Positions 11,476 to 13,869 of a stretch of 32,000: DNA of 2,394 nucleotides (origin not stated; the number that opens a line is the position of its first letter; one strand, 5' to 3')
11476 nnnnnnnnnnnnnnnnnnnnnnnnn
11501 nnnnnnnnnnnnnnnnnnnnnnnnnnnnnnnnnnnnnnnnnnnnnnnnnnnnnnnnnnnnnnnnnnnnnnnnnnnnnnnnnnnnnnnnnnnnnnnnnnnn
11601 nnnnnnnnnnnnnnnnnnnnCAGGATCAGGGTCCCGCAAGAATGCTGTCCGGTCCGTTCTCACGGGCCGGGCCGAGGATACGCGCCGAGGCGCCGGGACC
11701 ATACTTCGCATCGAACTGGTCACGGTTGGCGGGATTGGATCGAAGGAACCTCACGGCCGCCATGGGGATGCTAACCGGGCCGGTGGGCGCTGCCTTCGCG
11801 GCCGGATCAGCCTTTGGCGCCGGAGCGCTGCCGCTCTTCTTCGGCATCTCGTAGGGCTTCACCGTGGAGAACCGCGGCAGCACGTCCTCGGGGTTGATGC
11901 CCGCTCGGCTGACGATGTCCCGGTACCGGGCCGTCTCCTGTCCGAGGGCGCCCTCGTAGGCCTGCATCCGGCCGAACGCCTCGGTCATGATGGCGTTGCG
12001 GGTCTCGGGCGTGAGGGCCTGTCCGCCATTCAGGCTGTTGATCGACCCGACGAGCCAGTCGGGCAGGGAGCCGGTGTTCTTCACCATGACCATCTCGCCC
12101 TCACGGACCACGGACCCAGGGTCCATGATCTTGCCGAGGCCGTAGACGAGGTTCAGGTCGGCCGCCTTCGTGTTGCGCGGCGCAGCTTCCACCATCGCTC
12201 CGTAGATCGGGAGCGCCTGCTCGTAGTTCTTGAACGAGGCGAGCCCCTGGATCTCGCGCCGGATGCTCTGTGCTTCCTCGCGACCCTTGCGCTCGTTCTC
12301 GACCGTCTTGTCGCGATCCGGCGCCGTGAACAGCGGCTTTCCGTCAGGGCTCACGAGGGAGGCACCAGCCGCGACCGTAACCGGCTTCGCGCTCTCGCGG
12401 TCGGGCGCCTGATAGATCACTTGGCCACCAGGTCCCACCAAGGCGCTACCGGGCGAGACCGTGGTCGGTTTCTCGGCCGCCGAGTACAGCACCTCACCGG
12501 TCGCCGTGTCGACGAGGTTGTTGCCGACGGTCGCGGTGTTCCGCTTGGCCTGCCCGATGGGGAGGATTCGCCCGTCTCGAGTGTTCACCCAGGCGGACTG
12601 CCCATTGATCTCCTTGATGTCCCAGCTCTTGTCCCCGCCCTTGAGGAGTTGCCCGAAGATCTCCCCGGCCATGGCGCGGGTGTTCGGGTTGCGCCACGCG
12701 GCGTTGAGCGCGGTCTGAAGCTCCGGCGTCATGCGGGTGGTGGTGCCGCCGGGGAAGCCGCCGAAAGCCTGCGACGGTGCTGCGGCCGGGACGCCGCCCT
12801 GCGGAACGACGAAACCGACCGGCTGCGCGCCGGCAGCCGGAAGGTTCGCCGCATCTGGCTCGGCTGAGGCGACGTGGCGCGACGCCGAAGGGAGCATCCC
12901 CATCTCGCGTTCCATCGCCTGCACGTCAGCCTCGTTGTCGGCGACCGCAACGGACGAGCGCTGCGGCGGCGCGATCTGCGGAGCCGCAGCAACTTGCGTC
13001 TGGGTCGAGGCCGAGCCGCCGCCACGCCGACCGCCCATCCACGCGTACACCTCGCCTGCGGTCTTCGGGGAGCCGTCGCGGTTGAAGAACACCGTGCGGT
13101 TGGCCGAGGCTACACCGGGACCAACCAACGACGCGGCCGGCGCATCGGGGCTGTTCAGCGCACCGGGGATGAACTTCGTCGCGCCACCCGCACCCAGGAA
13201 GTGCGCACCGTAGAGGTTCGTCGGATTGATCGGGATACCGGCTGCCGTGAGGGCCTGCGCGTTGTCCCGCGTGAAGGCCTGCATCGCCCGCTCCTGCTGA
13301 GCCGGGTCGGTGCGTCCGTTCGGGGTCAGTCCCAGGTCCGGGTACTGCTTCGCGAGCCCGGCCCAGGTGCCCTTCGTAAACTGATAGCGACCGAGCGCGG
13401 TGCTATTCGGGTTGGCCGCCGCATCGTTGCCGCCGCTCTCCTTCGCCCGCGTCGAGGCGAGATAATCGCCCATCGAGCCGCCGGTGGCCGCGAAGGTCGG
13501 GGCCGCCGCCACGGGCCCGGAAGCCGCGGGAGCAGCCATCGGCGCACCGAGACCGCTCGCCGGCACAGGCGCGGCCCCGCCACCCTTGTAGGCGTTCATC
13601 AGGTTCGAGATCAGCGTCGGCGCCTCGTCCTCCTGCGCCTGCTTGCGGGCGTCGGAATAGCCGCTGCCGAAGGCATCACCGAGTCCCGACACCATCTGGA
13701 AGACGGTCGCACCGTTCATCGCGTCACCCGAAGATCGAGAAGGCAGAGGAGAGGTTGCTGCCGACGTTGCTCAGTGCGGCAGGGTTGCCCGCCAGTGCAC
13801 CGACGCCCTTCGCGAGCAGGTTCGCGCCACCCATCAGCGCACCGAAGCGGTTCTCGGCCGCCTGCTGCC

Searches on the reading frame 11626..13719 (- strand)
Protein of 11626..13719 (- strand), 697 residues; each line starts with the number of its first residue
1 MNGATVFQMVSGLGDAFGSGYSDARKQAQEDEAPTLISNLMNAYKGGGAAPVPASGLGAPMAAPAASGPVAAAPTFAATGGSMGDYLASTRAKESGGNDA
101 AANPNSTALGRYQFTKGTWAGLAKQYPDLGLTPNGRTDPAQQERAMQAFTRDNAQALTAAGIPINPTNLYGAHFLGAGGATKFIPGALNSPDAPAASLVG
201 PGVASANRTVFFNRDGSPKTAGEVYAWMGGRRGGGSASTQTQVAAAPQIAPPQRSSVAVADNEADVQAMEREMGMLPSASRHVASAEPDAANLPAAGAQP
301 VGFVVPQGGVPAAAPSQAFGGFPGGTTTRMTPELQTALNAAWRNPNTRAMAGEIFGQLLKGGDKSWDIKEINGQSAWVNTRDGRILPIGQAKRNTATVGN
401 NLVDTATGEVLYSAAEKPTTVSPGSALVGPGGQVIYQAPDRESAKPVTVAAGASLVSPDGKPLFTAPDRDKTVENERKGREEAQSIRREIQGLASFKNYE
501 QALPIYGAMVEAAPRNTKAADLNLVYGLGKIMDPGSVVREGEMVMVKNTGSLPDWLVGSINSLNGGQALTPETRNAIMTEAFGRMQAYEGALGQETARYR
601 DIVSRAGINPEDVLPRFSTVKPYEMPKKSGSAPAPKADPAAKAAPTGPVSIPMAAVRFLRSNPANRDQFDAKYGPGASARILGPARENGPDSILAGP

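Call 37: search_protein_families(library=phrogs, proteins=[window:11626-13719:-], max_evalue=0.001)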
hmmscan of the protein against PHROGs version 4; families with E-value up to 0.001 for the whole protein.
window:11626-13719:- (697 aa): 4 families
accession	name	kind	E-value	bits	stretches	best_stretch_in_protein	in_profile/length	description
phrog_4067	-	other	3.6e-25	89.5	1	84-286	685-890/980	transglycosylase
phrog_3201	-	tail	1.8e-21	76.6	1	91-332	2043-2279/2408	tail fiber protein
phrog_13634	-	unknown function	4.5e-14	53.2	1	483-624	220-358/403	-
phrog_22520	-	unknown function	9.1e-10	39.3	1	90-225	29-146/330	-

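Call 64: search_protein_families(library=pfam, proteins=[window:11626-13719:-], max_evalue=0.001)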
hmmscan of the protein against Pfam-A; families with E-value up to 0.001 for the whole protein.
window:11626-13719:- (697 aa): 0 families
